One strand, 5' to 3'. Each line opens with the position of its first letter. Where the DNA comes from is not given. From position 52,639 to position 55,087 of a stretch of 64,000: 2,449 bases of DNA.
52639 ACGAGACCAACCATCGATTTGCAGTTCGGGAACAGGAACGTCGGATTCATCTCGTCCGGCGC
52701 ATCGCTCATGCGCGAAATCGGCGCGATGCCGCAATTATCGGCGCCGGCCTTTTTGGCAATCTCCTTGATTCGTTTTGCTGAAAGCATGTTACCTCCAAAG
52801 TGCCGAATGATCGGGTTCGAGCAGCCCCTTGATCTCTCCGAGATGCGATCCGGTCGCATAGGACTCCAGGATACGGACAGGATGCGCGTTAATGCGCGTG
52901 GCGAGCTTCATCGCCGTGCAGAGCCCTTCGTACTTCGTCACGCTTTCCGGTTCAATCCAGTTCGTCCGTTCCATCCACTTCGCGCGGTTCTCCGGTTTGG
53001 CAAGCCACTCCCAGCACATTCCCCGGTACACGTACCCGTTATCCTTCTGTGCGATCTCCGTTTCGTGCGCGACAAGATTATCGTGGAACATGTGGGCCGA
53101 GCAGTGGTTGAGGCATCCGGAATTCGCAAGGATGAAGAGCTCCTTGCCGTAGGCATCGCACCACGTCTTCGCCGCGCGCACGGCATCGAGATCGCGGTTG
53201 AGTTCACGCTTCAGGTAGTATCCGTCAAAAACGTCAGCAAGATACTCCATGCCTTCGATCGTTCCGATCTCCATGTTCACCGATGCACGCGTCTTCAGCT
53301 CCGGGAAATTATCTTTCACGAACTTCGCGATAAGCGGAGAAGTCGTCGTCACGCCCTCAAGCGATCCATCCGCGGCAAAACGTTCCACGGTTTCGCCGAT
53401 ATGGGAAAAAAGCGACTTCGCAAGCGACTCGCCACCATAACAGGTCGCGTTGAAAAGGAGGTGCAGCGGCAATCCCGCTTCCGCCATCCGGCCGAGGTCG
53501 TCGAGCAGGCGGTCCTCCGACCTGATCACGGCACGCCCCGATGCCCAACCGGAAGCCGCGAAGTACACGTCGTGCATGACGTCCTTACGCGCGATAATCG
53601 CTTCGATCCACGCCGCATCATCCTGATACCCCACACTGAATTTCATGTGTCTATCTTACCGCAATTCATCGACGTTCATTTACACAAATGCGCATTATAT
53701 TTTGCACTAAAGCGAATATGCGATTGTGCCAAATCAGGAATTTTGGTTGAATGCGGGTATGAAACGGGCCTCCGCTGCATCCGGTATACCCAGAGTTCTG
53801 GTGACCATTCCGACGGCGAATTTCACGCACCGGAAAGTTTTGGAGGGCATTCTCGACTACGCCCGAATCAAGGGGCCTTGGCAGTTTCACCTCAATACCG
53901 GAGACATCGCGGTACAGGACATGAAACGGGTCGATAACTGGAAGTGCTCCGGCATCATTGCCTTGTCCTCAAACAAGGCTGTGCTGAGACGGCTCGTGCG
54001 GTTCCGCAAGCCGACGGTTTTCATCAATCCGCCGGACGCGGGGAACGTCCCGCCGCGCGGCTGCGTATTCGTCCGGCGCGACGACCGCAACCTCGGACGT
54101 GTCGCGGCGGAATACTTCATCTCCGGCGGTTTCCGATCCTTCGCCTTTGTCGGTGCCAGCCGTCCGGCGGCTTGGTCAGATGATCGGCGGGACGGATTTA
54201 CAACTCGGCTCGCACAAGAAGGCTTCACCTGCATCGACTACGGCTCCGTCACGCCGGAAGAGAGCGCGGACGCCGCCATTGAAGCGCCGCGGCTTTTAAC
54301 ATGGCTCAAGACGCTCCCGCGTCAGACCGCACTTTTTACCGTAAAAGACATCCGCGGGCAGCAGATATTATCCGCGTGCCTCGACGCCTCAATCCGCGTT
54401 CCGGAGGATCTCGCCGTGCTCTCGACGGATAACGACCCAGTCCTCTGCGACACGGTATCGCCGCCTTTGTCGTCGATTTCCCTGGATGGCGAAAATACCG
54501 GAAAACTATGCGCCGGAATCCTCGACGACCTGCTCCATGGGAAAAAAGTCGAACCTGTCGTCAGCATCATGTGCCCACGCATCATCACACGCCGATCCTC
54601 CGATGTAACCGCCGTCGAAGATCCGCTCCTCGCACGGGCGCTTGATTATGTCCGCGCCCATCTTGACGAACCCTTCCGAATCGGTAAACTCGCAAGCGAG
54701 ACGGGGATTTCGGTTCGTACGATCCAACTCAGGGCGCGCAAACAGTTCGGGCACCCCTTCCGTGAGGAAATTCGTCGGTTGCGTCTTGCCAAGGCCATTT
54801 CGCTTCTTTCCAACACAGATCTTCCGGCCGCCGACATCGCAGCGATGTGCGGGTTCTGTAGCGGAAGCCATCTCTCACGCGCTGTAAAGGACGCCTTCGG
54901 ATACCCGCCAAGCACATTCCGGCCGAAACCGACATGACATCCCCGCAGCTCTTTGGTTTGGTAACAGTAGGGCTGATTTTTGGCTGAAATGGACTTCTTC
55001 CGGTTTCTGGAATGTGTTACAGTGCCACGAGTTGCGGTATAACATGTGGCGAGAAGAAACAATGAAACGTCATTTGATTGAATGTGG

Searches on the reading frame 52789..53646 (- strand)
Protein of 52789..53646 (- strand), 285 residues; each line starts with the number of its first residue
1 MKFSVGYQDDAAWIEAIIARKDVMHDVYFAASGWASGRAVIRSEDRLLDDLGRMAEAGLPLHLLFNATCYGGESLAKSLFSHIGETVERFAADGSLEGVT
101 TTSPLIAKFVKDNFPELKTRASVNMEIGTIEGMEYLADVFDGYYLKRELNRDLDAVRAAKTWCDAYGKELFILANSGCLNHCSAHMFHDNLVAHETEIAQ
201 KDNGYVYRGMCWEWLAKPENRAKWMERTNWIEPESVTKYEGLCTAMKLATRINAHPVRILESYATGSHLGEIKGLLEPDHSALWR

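Call 6: search_protein_families(library=pfam, proteins=[window:52789-53646:-])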
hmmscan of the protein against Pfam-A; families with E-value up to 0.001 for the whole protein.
window:52789-53646:- (285 aa): 0 families

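Call 14: search_protein_families(library=ncbifam, proteins=[window:52789-53646:-], max_evalue=0.01)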
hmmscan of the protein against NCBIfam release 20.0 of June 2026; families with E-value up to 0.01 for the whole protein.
window:52789-53646:- (285 aa): 0 families

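Call 56: search_protein_families(library=pfam, proteins=[window:52789-53643:-], max_evalue=5)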
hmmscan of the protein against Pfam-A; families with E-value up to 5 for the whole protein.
window:52789-53643:- (284 aa): 1 family
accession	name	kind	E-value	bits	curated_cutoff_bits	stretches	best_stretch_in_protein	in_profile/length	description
PF01136.24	Peptidase_U32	-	0.14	11.9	22.4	1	92-170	13-89/233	Peptidase family U32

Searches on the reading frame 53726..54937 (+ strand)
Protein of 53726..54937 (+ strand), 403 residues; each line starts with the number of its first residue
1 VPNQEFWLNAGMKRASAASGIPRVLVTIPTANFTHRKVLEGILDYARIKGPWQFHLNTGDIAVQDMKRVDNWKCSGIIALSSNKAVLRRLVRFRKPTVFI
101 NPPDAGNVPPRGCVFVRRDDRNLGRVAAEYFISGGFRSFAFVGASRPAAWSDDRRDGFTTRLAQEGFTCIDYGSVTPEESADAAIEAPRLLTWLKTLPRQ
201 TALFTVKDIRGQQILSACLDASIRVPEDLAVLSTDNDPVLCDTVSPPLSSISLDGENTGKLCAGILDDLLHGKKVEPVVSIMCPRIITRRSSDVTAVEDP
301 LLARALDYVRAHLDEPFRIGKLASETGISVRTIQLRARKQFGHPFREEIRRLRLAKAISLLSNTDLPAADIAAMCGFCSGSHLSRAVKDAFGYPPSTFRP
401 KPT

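Call 6: search_protein_families(library=pfam, proteins=[window:53726-54937:+])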
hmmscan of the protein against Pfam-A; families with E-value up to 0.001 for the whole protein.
window:53726-54937:+ (403 aa): 3 families
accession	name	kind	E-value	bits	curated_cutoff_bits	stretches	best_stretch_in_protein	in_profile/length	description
PF13377.12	Peripla_BP_3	-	3.5e-34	118.7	26.5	1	128-292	1-167/167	Periplasmic binding protein-like domain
PF12833.13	HTH_18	-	5.6e-20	71.9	33.6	1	322-399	1-78/80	Helix-turn-helix domain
PF00165.29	HTH_AraC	-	1.7e-06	28.4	26.6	0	369-398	12-40/42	Bacterial regulatory helix-turn-helix proteins, AraC family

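Call 37: find_homologous_proteins(query=window:53759-54934:+, max_evalue=1e-20)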
Query window:53759-54934:+ (392 aa): 172 proteins with E <= 1e-20 among 8000 candidates; the best 120 are listed.
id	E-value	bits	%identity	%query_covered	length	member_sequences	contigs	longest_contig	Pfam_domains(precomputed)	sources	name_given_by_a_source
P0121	8.6e-262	886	100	100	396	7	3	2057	PF12833.14,PF13377.13,PF00165.30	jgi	-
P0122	5.7e-234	794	89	100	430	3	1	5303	PF12833.14,PF13377.13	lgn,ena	-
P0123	1.1e-214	731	82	100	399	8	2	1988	PF12833.14,PF13377.13,PF00165.30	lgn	-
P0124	4.3e-168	578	65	98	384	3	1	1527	PF12833.14,PF13377.13,PF00165.30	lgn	-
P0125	1.8e-165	569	63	99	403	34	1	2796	PF12833.14,PF13377.13,PF00165.30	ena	-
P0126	5.3e-165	567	63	99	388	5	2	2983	PF12833.14,PF13377.13,PF00165.30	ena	-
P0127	5.6e-165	567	64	98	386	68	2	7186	PF12833.14,PF13377.13,PF00165.30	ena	-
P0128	3.4e-164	565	63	98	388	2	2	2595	PF12833.14,PF13377.13,PF00165.30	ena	-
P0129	1.9e-158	546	62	99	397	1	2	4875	PF12833.14,PF13377.13,PF00165.30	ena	-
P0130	2.4e-156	539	61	99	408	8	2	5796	PF12833.14,PF13377.13,PF00532.28,PF00165.30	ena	-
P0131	3.2e-152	525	61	99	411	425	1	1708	PF12833.14,PF13377.13,PF00532.28,PF00165.30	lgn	-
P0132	3.2e-152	525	61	98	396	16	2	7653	PF12833.14,PF13377.13,PF00165.30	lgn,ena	-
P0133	1.5e-151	523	60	99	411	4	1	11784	PF12833.14,PF13377.13,PF00532.28,PF00165.30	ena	-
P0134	2.3e-151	522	60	99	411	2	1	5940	PF12833.14,PF13377.13,PF00532.28,PF00165.30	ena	-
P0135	5.5e-151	521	60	98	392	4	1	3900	PF12833.14,PF13377.13,PF00532.28,PF00165.30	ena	-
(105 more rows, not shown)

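Call 38: find_encoding_contigs(protein=P0122, flank=6000, max_places=3)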
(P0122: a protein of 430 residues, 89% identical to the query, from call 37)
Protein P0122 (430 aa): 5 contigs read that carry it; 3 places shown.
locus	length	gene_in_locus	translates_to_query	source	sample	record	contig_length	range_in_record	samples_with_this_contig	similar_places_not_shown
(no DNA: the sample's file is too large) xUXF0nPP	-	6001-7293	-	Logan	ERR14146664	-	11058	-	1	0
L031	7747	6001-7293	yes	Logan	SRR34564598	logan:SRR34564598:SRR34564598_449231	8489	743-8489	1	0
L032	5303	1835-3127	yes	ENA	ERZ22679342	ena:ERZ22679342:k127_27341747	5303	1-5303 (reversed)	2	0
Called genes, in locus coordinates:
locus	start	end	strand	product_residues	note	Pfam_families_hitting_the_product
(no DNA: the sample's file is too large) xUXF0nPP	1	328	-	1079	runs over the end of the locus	?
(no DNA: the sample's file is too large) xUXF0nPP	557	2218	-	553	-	PF00474:SSF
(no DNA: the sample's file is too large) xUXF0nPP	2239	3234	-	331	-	-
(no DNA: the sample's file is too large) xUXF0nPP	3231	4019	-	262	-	-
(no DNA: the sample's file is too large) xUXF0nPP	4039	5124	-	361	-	-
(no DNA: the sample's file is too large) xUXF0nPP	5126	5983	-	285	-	-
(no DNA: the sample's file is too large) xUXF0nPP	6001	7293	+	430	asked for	PF13377:Peripla_BP_3, PF12833:HTH_18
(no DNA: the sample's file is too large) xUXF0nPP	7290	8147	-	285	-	?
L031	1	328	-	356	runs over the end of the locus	?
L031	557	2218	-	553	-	PF00474:SSF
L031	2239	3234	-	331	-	-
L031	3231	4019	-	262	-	-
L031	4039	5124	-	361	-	-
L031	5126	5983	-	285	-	-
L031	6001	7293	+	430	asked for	PF13377:Peripla_BP_3, PF12833:HTH_18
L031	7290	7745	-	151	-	?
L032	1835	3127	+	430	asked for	PF13377:Peripla_BP_3, PF12833:HTH_18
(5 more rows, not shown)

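Call 39: find_encoding_contigs(protein=P0123, flank=6000, max_places=3)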
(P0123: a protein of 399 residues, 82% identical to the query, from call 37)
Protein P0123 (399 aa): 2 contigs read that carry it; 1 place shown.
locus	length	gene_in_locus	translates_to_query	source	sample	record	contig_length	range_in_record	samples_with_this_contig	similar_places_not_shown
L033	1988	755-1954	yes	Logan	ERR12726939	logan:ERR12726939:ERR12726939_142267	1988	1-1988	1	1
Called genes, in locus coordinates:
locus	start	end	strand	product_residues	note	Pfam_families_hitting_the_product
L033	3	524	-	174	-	?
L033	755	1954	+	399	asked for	PF13377:Peripla_BP_3, PF00165:HTH_AraC (faint), PF12833:HTH_18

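Call 40: find_encoding_contigs(protein=P0127, flank=6000, max_places=3)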
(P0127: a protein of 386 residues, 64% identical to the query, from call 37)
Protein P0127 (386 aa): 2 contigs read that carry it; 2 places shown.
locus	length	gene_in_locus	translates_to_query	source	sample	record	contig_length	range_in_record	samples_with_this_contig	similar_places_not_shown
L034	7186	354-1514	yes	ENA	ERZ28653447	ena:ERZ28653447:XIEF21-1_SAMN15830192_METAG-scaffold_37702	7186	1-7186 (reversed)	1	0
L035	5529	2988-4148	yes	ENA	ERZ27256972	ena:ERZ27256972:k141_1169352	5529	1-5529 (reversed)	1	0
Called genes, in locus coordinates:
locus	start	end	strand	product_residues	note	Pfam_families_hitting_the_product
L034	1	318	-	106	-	?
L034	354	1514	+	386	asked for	PF13377:Peripla_BP_3, PF12833:HTH_18, PF00165:HTH_AraC (weak)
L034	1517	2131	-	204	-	PF21176:RecR_HhH (weak), PF01751:Toprim, PF13662:Toprim_4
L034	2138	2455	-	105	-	PF02575:YbaB_DNA_bd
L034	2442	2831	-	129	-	PF02954:HTH_8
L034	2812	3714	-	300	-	PF01259:SAICAR_synt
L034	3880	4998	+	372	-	PF00701:DHDPS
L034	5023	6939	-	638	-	PF00953:Glycos_transf_4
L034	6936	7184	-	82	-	?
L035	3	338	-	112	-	?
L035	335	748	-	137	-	PF01242:PTPS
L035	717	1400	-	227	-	PF00733:Asn_synthase (weak), PF06508:QueC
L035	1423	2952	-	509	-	PF00150:Cellulase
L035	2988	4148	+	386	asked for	PF13377:Peripla_BP_3, PF12833:HTH_18, PF00165:HTH_AraC (weak)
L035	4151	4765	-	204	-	PF21176:RecR_HhH (weak), PF01751:Toprim, PF13662:Toprim_4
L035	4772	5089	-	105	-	PF02575:YbaB_DNA_bd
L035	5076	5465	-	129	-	PF02954:HTH_8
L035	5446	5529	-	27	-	?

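Call 78: search_solved_structures(query=window:53759-54934:+, max_evalue=0.001)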
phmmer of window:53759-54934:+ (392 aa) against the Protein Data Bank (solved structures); distinct sequences matched with E-value up to 0.001: 53.
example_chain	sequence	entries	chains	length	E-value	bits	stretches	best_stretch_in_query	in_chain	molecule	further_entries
4fe4_A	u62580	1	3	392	1.4e-35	126.4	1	23-388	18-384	Xylose operon regulatory protein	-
4fe7_A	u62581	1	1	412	1.6e-35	126.2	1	23-388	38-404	Xylose operon regulatory protein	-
3k4h_A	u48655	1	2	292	5.1e-12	48.9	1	25-263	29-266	putative transcriptional regulator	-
5ysz_A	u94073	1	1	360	4.5e-11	45.8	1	85-280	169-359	Transcriptional regulator, LacI family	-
9nt3_D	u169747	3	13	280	7.6e-10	41.7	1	97-281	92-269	Ancestral LacI Transcription Factor | LacI Transcription Factor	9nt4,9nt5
3kke_A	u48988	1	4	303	1.1e-09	41.1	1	97-280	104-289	LacI family Transcriptional regulator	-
3miz_A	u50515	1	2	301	2.9e-09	39.8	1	26-280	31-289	Putative transcriptional regulator protein, LacI family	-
3bbl_A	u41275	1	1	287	2.4e-08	36.8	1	106-280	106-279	Regulatory protein of LacI family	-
3c3k_A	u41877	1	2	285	3.9e-08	36.1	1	108-281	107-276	Alanine racemase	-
3mn2_A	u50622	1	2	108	5.5e-08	35.6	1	294-386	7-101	probable AraC family transcriptional regulator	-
3oio_A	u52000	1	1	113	7e-08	35.3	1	287-388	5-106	Transcriptional regulator (AraC-type DNA-binding domain-containing proteins)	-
7e5w_A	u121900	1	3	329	1.5e-07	34.1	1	117-276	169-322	Catabolite control protein A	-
6swi_A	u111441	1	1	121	3.3e-07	33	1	288-388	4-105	Two-component response regulator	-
4rkq_A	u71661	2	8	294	3.6e-07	32.9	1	161-262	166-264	Transcriptional regulator, LacI family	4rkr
1xs9_A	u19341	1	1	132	3.8e-07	32.8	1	292-388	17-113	Multiple antibiotic resistance protein marA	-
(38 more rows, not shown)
